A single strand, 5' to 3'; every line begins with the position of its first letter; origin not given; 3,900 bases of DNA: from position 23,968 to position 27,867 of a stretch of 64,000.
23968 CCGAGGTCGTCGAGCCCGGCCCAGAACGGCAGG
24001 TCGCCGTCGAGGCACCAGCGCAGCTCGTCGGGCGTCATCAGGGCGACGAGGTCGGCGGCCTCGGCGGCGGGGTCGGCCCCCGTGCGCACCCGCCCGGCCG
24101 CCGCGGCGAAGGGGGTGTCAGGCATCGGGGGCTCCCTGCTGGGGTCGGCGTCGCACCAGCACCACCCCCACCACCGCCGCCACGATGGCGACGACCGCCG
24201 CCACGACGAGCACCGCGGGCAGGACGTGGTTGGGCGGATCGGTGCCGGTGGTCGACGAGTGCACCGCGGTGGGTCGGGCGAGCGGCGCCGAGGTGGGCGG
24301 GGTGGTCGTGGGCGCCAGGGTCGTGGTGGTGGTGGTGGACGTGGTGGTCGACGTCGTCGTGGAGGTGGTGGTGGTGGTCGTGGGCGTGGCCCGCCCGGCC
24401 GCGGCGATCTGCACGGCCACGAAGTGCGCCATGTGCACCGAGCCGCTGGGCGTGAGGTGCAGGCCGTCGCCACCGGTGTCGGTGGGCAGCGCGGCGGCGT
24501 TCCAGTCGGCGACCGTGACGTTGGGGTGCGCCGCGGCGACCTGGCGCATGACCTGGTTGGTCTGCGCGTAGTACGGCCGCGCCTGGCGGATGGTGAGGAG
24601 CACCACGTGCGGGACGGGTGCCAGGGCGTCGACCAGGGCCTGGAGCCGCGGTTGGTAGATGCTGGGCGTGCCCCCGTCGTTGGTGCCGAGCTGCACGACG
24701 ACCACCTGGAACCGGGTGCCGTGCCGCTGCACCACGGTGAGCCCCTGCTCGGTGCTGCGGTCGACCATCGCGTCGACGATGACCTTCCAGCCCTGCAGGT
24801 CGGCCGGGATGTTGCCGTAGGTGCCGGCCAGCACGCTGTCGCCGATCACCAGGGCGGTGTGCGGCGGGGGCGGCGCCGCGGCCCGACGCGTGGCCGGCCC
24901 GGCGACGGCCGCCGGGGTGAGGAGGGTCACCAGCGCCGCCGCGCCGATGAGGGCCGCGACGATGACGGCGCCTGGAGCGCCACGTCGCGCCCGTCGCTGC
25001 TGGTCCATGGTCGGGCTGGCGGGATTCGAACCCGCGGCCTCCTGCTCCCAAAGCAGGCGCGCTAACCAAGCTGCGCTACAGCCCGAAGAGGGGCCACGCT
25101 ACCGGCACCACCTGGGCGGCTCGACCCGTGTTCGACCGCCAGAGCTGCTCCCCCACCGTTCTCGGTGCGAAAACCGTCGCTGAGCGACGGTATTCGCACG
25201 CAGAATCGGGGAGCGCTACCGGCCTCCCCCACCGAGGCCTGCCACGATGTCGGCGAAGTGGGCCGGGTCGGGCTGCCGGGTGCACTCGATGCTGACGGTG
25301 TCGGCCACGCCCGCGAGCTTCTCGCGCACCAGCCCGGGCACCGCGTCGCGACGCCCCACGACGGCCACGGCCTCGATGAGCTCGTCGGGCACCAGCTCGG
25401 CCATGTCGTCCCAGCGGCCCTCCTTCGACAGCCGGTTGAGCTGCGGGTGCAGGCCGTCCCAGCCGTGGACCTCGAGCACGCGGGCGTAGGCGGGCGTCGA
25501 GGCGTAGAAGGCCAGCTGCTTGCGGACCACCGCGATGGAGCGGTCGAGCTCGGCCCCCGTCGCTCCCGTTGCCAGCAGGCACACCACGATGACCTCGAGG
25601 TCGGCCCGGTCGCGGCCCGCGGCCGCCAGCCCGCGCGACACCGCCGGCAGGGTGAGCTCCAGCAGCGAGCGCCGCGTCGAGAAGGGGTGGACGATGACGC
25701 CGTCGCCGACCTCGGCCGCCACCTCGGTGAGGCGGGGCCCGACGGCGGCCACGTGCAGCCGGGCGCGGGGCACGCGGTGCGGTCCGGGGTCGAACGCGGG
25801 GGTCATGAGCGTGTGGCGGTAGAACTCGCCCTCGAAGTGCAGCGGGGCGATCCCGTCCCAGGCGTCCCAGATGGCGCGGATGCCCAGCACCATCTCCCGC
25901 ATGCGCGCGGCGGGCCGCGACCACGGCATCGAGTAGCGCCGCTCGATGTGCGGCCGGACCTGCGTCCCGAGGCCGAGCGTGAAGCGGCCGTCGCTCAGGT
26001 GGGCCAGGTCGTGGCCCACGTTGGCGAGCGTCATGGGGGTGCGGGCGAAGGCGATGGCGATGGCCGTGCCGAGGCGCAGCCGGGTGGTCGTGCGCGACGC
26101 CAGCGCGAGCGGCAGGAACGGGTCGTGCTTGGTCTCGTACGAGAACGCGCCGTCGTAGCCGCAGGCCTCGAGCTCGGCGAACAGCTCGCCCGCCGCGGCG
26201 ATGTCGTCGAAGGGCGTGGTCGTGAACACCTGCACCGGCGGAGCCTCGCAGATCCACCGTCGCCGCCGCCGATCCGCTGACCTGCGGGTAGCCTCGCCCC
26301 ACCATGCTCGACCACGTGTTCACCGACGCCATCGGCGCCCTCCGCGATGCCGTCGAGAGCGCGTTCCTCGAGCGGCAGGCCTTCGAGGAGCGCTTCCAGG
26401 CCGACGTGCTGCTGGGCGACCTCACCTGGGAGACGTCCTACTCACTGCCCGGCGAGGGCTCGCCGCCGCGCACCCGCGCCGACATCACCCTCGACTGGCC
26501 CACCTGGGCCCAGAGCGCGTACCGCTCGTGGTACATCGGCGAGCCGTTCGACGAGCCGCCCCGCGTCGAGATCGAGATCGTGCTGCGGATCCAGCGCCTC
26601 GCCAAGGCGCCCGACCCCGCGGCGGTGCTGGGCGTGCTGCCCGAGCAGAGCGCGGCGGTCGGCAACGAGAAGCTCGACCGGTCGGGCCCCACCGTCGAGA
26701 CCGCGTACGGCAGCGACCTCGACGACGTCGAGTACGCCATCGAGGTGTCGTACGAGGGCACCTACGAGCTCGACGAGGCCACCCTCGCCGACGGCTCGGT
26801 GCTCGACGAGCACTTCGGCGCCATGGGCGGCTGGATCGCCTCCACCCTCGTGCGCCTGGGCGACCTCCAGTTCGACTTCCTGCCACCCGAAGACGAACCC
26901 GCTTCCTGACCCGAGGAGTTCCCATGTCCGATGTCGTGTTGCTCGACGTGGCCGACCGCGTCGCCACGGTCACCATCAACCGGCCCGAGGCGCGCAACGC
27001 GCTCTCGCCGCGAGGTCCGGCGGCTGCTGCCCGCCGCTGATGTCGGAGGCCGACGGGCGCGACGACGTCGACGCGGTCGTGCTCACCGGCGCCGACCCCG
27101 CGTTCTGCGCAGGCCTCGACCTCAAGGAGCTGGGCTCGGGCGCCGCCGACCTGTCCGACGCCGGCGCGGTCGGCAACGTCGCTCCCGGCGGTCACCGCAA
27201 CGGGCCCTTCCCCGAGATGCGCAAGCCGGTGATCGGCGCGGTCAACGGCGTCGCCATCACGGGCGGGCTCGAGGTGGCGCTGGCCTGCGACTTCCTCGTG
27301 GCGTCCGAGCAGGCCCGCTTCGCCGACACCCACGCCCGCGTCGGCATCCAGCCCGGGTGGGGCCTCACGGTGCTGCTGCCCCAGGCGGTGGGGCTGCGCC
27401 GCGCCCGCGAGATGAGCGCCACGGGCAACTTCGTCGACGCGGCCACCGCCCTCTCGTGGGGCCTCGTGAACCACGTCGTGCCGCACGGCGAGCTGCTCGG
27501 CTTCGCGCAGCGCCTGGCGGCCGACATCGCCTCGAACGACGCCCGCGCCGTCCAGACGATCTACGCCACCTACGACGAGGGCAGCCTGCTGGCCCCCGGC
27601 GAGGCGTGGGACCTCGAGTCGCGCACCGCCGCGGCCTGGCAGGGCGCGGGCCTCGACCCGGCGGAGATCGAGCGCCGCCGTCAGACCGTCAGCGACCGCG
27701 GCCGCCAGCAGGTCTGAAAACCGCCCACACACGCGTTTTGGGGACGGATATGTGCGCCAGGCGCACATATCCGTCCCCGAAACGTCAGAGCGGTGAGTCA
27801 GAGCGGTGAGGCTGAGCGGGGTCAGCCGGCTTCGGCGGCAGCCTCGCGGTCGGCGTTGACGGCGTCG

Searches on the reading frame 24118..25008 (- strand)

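Call 72: search_protein_families(library=pfam, proteins=[window:24118-25008:-], max_evalue=0.001)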
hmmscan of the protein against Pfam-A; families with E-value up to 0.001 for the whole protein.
window:24118-25008:- (296 aa): 2 families
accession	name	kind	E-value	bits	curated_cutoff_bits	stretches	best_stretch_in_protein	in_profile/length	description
PF13472.12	Lipase_GDSL_2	-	3.1e-08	34.7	32.9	1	55-189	2-175/178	GDSL-like Lipase/Acylhydrolase family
PF00657.28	Lipase_GDSL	-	0.00037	21.1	23.6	0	101-195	78-206/208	GDSL-like Lipase/Acylhydrolase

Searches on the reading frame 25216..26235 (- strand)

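Call 72: search_protein_families(library=pfam, proteins=[window:25216-26235:-], max_evalue=0.001)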
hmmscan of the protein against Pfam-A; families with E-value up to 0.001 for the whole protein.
window:25216-26235:- (339 aa): 1 family
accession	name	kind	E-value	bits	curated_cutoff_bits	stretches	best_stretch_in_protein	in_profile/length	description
PF00296.26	Bac_luciferase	-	2e-56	192.1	27.9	1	10-310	20-307/314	Luciferase-like monooxygenase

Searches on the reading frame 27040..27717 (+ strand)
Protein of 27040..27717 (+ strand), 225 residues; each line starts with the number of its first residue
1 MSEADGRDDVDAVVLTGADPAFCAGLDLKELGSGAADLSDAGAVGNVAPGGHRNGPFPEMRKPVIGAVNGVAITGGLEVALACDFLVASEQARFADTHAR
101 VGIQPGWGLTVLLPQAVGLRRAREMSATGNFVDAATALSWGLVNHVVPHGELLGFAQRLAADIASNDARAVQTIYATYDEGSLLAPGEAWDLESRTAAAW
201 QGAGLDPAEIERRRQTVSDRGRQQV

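Call 72: search_protein_families(library=pfam, proteins=[window:27040-27717:+], max_evalue=0.001)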
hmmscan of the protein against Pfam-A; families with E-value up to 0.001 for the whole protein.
window:27040-27717:+ (225 aa): 2 families
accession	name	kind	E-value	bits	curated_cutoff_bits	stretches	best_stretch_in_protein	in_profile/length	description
PF00378.25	ECH_1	-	1.8e-38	132.7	27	1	7-182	36-209/251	Enoyl-CoA hydratase/isomerase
PF16113.10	ECH_2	-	1.4e-18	67.9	27.2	1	5-179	31-203/335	Enoyl-CoA hydratase/isomerase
